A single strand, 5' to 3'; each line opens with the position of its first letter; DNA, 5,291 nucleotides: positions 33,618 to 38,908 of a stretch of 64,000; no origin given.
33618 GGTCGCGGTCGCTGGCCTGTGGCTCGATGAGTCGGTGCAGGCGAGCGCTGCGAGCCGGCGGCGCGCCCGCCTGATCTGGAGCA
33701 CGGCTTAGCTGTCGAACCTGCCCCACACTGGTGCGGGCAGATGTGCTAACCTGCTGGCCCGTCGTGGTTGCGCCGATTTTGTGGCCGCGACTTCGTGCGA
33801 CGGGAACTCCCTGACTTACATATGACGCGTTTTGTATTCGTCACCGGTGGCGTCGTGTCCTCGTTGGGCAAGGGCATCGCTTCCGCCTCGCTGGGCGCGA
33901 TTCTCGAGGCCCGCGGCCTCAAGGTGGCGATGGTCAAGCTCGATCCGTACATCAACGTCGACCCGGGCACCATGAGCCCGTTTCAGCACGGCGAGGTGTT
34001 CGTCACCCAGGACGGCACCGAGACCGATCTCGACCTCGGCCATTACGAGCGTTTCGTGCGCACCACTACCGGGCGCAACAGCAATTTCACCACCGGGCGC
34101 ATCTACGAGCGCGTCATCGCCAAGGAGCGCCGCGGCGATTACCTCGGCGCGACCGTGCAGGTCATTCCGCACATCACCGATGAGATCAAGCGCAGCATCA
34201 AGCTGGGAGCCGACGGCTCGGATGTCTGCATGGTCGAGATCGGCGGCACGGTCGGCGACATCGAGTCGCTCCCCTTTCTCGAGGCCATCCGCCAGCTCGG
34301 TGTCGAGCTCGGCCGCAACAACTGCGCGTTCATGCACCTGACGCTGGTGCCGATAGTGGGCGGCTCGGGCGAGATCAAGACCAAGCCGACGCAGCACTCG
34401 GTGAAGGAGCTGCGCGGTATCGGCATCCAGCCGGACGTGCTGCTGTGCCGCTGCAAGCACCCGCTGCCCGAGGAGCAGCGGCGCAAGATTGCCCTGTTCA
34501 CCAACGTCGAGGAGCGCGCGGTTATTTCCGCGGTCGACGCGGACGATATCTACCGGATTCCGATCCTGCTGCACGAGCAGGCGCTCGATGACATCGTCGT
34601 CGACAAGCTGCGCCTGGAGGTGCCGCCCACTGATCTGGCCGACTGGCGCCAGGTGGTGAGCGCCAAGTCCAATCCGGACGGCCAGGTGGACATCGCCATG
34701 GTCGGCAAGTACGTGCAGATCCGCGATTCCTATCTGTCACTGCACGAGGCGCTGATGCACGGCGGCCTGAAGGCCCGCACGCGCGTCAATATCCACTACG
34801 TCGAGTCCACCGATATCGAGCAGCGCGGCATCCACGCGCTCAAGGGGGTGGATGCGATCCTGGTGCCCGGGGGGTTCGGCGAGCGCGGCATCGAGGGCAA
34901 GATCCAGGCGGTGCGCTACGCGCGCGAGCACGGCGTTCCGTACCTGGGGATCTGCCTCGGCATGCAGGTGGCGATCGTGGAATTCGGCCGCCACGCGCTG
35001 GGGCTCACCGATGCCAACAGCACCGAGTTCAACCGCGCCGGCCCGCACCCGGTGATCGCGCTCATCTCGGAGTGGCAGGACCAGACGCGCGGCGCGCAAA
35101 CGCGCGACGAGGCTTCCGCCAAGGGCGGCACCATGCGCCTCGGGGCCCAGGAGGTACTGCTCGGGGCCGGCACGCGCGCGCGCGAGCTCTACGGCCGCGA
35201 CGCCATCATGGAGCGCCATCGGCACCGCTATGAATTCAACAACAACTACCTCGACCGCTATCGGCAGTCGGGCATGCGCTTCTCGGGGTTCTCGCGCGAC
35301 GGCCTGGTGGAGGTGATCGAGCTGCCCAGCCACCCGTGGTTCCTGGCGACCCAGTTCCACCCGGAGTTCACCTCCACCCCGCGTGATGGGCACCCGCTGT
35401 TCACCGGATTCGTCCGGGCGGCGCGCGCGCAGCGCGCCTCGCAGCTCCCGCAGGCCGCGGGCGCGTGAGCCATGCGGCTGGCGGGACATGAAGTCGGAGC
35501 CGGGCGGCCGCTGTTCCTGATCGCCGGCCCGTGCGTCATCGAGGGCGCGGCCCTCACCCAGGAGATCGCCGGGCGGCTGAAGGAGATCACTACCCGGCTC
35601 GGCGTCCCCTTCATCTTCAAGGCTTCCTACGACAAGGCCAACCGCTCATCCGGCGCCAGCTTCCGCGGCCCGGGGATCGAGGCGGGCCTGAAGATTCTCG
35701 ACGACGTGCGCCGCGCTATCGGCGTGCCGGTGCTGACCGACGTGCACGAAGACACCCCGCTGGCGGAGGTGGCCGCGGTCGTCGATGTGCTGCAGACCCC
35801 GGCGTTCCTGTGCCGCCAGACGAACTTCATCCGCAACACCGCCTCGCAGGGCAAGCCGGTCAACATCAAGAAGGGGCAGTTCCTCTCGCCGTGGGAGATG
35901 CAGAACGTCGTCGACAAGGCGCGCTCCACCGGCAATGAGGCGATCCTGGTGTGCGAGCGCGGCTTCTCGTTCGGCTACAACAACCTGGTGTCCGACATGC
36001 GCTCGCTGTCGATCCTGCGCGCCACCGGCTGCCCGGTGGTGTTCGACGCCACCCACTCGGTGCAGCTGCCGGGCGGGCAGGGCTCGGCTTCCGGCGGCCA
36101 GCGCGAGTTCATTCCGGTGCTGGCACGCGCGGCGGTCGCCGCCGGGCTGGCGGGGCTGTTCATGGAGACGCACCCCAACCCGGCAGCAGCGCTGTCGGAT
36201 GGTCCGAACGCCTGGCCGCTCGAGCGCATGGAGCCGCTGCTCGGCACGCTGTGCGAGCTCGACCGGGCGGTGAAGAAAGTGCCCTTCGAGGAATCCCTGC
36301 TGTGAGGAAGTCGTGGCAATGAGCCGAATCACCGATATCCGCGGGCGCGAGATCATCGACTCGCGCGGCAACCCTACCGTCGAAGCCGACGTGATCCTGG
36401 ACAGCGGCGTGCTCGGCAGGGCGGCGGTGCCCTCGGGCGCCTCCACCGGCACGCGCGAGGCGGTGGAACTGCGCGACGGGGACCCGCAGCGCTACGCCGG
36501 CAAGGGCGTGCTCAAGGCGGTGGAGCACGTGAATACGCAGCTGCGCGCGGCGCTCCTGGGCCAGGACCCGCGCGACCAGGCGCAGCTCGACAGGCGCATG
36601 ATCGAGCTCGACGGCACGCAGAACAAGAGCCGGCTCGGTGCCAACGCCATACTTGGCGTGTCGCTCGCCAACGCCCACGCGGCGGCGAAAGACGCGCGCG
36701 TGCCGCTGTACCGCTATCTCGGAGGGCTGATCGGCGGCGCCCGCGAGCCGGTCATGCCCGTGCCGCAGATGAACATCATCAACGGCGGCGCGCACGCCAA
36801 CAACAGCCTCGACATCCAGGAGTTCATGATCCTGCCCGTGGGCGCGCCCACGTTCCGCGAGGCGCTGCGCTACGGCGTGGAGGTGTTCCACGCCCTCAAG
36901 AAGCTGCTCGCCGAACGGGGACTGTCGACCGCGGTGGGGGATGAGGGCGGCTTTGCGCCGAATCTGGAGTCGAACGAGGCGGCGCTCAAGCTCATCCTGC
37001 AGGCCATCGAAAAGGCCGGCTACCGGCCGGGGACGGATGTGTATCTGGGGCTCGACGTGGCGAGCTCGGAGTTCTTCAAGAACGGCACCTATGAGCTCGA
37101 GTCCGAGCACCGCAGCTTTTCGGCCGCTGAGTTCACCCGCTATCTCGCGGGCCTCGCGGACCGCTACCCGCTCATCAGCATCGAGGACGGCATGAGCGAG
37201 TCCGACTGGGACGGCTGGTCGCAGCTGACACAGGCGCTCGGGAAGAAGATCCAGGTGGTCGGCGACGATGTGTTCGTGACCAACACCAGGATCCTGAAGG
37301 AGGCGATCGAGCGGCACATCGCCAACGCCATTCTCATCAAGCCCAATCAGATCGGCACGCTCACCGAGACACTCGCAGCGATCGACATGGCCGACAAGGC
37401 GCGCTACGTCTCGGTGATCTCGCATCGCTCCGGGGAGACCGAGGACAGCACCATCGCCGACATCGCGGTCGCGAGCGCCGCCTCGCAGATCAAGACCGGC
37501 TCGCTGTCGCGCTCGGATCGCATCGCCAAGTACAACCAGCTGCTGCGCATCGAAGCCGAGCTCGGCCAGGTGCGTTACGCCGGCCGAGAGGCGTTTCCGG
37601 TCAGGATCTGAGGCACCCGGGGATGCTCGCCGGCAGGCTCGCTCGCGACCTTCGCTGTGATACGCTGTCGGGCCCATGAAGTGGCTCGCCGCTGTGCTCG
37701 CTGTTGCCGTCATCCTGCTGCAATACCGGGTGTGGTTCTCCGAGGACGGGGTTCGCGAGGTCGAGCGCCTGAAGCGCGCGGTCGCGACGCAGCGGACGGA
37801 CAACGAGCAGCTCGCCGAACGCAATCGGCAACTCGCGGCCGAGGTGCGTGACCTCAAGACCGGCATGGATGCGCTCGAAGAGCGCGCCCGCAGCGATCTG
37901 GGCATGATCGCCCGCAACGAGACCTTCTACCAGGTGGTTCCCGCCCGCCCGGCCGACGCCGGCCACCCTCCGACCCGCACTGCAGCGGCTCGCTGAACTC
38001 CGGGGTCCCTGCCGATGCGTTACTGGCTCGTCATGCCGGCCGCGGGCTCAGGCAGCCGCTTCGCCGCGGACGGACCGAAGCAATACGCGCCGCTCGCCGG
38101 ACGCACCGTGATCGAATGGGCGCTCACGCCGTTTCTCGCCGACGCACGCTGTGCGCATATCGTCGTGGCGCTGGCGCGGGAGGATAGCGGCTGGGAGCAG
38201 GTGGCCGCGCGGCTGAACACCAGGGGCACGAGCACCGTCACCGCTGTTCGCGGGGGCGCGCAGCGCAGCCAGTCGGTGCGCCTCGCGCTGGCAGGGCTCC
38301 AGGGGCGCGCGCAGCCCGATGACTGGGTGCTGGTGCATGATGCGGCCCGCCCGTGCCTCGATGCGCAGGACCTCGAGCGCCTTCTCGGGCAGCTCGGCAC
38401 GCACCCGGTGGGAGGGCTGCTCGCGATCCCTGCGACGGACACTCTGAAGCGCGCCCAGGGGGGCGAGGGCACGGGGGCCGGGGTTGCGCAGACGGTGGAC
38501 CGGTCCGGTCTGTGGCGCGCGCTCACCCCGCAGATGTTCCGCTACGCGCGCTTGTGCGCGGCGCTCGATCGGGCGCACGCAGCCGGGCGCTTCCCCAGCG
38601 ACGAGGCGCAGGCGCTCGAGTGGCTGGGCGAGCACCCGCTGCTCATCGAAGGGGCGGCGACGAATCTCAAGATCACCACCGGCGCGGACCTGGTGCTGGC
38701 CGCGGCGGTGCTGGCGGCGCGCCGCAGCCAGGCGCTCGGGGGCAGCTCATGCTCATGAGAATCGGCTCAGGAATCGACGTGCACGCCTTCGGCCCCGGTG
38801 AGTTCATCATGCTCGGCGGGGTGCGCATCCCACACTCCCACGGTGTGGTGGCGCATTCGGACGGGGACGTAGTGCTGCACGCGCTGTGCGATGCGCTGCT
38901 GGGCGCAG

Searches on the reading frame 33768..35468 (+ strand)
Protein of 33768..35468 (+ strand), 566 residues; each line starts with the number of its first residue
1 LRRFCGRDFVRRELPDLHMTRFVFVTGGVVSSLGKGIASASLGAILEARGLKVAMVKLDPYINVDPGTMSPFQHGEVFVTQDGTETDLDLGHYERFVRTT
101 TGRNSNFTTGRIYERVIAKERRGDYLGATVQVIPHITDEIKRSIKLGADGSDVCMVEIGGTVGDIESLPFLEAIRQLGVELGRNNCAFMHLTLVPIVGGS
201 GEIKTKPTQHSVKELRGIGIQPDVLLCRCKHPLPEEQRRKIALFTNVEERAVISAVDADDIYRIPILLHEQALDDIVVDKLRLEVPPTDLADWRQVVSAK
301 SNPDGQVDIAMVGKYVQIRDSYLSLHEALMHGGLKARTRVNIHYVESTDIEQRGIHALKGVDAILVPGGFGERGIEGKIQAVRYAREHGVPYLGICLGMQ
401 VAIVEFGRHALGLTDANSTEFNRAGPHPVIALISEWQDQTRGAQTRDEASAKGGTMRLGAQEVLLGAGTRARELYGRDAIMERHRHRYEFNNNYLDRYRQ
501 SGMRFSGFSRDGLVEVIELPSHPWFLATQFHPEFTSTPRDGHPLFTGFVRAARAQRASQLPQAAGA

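Call 67: search_protein_families(library=pfam, proteins=[window:33768-35468:+], max_evalue=0.001)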
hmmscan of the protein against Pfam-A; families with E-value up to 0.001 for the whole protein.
window:33768-35468:+ (566 aa): 4 families
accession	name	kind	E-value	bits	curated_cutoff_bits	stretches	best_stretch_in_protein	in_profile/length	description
PF06418.20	CTP_synth_N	-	2.6e-125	417.6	26.1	1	21-283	1-265/265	CTP synthase N-terminus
PF00117.34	GATase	-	2e-37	129.2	22.8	1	318-550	2-189/190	Glutamine amidotransferase class-I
PF07722.19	Peptidase_C26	-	7.8e-09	36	20.5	1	380-533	96-219/219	Peptidase C26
PF01656.29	CbiA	-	0.00031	21.2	25.4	1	31-66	8-43/125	CobQ/CobB/MinD/ParA nucleotide binding domain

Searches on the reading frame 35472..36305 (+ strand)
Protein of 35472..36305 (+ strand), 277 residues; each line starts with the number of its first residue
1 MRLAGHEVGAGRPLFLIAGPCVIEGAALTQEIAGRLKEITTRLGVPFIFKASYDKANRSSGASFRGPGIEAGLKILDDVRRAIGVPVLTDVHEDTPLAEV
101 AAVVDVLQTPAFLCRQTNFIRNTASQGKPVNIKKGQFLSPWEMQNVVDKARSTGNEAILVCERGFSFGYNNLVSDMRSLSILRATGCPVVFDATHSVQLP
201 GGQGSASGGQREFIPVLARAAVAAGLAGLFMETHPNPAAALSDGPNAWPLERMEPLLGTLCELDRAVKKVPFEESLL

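Call 67: search_protein_families(library=pfam, proteins=[window:35472-36305:+], max_evalue=0.001)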
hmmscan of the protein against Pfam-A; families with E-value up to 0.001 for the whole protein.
window:35472-36305:+ (277 aa): 1 family
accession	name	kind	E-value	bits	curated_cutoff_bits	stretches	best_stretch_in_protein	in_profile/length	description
PF00793.26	DAHP_synth_1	-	6.7e-68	228.9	25.5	1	8-267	12-268/270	DAHP synthetase I family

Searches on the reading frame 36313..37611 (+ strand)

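Call 4: search_protein_families(library=pfam, proteins=[window:36313-37611:+], max_evalue=0.01)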
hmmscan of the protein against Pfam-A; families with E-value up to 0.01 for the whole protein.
window:36313-37611:+ (432 aa): 3 families
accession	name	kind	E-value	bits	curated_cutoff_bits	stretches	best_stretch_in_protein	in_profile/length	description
PF00113.28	Enolase_C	-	1.4e-124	415.7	21.5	1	147-427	3-292/296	Enolase, C-terminal TIM barrel domain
PF03952.21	Enolase_N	-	2.6e-59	199.5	35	1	6-136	1-131/131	Enolase, N-terminal domain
PF13378.12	MR_MLE_C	-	1.5e-07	31.8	29.4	1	266-401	52-182/219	Enolase C-terminal domain-like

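Call 5: search_protein_families(library=ncbifam, proteins=[window:36313-37611:+], max_evalue=0.01)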
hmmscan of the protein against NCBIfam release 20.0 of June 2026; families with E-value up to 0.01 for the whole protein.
window:36313-37611:+ (432 aa): 4 families
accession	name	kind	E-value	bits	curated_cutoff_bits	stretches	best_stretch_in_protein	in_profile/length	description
TIGR01060.2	eno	equivalog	1.9e-199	662.7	300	1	6-428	1-422/425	phosphopyruvate hydratase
NF006223.0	PRK08350.1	equivalog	1.2e-25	90.5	624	2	3-156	1-135/341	hypothetical protein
TIGR01928.1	menC_lowGC_arch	equivalog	2.7e-05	23.3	200.65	1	282-403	196-313/325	o-succinylbenzoate synthase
NF047820.1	TalGalacDh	equivalog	0.00026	20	500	0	75-138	70-133/371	L-talarate/galactarate dehydratase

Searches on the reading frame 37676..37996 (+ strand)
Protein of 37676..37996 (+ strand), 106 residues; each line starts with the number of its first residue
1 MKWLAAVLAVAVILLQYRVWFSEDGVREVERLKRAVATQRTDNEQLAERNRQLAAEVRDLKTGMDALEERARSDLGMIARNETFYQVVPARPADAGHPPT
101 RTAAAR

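Call 67: search_protein_families(library=pfam, proteins=[window:37676-37996:+], max_evalue=0.001)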
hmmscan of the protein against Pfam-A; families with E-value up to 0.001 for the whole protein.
window:37676-37996:+ (106 aa): 1 family
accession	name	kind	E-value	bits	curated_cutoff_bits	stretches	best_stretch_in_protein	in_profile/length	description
PF04977.20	DivIC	-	2.1e-22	79.2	28.9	1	13-89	3-79/80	Septum formation initiator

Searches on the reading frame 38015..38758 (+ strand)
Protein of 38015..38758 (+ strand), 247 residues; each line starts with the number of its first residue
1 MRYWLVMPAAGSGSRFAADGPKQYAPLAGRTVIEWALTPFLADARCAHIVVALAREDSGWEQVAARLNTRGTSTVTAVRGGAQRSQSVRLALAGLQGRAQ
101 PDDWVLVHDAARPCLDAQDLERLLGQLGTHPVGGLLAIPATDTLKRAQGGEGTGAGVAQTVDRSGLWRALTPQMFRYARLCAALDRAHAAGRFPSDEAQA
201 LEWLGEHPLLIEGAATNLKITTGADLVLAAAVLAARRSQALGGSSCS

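Call 4: search_protein_families(library=pfam, proteins=[window:38015-38758:+], max_evalue=0.01)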
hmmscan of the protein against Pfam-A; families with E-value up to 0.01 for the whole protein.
window:38015-38758:+ (247 aa): 2 families
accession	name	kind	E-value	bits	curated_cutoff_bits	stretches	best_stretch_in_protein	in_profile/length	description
PF01128.25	IspD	-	7.8e-61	206.1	27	1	5-233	3-219/221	2-C-methyl-D-erythritol 4-phosphate cytidylyltransferase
PF12804.13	NTP_transf_3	-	3.3e-08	34.3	27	1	9-131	5-115/160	MobA-like NTP transferase domain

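Call 5: search_protein_families(library=ncbifam, proteins=[window:38015-38758:+], max_evalue=0.01)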
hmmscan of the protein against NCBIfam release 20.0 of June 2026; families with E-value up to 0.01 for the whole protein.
window:38015-38758:+ (247 aa): 12 families
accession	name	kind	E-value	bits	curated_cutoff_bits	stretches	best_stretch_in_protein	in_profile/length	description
TIGR00453.1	ispD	equivalog_domain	4e-62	209.5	181.3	1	4-232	1-218/219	2-C-methyl-D-erythritol 4-phosphate cytidylyltransferase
NF006899.0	PRK09382.1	equivalog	7.3e-41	140.6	417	1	4-238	8-225/387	bifunctional 2-C-methyl-D-erythritol 4-phosphate cytidylyltransferase/2-C-methyl-D-erythritol 2,4-cyclodiphosphate synthase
NF001186.0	PRK00155.2-3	equivalog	4.8e-32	111.2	253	1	5-233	7-222/224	2-C-methyl-D-erythritol 4-phosphate cytidylyltransferase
NF009924.0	PRK13385.1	subfamily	2.5e-28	99.2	342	1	1-235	1-225/230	2-C-methyl-D-erythritol 4-phosphate cytidylyltransferase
NF001183.0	PRK00155.1-3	subfamily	2.7e-18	66.1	166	1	9-236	8-234/237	D-ribitol-5-phosphate cytidylyltransferase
NF010932.0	PRK14352.1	equivalog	8.7e-08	31.2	611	1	6-125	10-124/488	bifunctional UDP-N-acetylglucosamine diphosphorylase/glucosamine-1-phosphate N-acetyltransferase GlmU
NF010933.0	PRK14353.1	equivalog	1.8e-05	23.6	505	1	5-142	8-139/453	bifunctional UDP-N-acetylglucosamine diphosphorylase/glucosamine-1-phosphate N-acetyltransferase GlmU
TIGR03310.1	matur_MocA_YgfJ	equivalog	3.2e-05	24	186.45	1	6-124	3-112/188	molybdenum cofactor cytidylyltransferase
TIGR01173.1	glmU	equivalog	6.5e-05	22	366.85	1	6-133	4-123/452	bifunctional UDP-N-acetylglucosamine diphosphorylase/glucosamine-1-phosphate N-acetyltransferase GlmU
NF010938.0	PRK14358.1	equivalog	8.9e-05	21.2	500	1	5-126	10-123/481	bifunctional N-acetylglucosamine-1-phosphate uridyltransferase/glucosamine-1-phosphate acetyltransferase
NF003950.0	PRK05450.1-3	subfamily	0.0014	18.1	234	1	2-158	2-147/248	3-deoxy-manno-octulosonate cytidylyltransferase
NF010935.0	PRK14355.1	equivalog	0.0073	15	718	1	6-125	7-119/459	bifunctional UDP-N-acetylglucosamine diphosphorylase/glucosamine-1-phosphate N-acetyltransferase GlmU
